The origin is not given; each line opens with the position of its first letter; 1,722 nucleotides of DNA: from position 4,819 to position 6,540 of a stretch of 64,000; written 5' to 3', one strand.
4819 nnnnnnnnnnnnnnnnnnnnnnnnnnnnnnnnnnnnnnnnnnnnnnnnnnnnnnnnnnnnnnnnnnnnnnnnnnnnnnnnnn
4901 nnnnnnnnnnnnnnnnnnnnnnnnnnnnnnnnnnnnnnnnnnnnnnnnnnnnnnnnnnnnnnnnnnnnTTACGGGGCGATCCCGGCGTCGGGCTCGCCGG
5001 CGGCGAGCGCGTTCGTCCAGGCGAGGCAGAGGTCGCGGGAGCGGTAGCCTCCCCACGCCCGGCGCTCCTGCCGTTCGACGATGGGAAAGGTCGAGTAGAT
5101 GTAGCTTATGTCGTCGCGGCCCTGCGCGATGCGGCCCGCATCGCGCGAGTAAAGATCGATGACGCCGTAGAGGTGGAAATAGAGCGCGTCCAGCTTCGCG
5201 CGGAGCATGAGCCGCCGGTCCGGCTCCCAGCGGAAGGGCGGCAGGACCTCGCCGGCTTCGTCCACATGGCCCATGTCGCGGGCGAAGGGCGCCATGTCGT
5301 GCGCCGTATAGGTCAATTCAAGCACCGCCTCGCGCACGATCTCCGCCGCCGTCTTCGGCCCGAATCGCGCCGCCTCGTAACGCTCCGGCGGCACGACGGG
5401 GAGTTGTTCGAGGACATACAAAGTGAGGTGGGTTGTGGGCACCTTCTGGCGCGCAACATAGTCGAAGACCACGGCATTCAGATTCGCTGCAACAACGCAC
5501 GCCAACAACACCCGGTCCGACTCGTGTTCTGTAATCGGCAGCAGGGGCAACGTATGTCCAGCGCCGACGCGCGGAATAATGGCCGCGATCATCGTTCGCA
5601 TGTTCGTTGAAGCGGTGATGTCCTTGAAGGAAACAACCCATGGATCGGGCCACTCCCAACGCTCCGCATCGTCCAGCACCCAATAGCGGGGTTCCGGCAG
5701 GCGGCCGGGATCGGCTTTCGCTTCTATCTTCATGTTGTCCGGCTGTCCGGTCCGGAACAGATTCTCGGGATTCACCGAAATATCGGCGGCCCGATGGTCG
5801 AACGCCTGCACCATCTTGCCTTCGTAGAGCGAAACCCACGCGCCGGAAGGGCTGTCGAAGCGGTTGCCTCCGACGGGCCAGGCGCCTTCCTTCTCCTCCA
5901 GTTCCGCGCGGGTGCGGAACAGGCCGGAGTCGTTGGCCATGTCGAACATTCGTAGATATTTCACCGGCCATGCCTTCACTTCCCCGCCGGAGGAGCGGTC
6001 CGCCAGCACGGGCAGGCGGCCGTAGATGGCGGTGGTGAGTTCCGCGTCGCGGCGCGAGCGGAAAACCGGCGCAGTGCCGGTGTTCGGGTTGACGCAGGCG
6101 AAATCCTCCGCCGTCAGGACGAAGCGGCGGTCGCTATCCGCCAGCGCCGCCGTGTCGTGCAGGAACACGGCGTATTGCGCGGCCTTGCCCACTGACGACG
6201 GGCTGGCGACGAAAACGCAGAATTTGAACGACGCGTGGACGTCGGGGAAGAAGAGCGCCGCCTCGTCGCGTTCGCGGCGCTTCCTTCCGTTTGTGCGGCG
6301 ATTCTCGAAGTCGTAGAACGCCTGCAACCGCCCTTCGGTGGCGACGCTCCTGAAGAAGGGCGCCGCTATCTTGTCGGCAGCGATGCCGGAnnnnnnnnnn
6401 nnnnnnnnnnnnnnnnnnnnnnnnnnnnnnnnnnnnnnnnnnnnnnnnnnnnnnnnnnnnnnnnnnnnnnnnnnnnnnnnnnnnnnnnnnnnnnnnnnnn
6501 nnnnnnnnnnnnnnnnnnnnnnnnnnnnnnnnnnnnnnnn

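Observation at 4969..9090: Solitary 1373-aa fused nuclease/gamma-N6-adenine methyltransferase (Type IIG-like) with a partial 3' duplicate nearby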

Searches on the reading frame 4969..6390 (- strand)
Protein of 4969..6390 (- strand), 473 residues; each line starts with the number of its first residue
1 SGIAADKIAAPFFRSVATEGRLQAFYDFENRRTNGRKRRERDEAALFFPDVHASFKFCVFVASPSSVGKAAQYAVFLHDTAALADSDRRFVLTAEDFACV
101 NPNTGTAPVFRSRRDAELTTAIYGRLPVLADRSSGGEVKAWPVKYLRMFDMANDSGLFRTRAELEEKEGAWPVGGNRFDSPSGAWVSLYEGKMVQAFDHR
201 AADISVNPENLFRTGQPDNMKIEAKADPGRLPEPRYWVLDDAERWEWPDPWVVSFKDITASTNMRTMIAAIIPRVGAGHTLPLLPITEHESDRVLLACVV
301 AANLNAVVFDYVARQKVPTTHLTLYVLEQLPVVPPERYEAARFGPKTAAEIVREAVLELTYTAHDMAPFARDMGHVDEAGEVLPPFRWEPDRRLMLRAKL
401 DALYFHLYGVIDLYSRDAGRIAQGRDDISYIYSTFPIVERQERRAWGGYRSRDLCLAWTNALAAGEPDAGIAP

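Call 32: search_protein_families(library=padloc, proteins=[window:4969-6390:-], max_evalue=0.01)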
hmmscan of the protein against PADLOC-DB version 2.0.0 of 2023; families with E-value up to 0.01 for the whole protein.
window:4969-6390:- (473 aa): 3 families
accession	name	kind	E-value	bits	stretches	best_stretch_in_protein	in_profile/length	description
PDLC03622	REase_MTase_IIG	-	6.6e-07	25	1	50-331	1024-1289/1524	Type IIG restriction enzyme-methyltransferase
PDLC03620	REase_MTase_IIG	-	3.2e-05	19.7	1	253-337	1201-1282/1378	Type IIG restriction enzyme-methyltransferase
PDLC03365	MTase_II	-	0.0022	14.8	1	253-329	419-493/578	Type II methyltransferase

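Call 33: search_protein_families(library=pfam, proteins=[window:4969-6390:-], max_evalue=10)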
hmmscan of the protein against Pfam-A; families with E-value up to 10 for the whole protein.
window:4969-6390:- (473 aa): 1 family
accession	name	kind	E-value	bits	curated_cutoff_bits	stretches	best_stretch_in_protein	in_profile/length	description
PF12914.13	SH3_7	-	0.13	12.6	21.3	1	72-94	12-34/47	SH3 domain of SH3b2 type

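Call 73: search_protein_representatives(protein=window:4972-6300:-)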
Query: 443 residues. Proteins with E-value up to 0.001 (for the whole library): 5055; up to 1e-10: 3236; up to 1e-30: 1310. The best 150 are listed.
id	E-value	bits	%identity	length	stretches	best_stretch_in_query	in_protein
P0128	2.1e-165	567.3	67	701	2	11-208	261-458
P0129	4.8e-154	529.9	60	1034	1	7-443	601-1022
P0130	1.4e-153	528.4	60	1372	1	13-442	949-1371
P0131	1.5e-152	525.0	60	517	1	6-442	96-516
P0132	2.5e-127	441.8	54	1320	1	7-441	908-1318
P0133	1.8e-120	419.2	48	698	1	17-439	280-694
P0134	1.0e-114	400.2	58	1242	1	15-429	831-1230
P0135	1.3e-114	399.9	53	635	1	13-371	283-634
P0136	7.2e-114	397.4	66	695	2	269-439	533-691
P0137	2.2e-112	392.6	50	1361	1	15-439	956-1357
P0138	2.1e-111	389.3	54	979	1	15-439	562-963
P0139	1.3e-110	386.7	63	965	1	126-441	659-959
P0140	3.7e-110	385.2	62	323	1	130-441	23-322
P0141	1.1e-108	380.3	59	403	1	11-307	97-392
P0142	3.2e-108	378.8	51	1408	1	16-437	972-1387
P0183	1.9e-84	300.5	43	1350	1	16-434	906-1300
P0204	1.1e-79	284.8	44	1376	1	14-440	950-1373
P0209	3.2e-79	283.2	46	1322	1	17-437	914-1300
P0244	2.2e-73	264.0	39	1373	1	9-439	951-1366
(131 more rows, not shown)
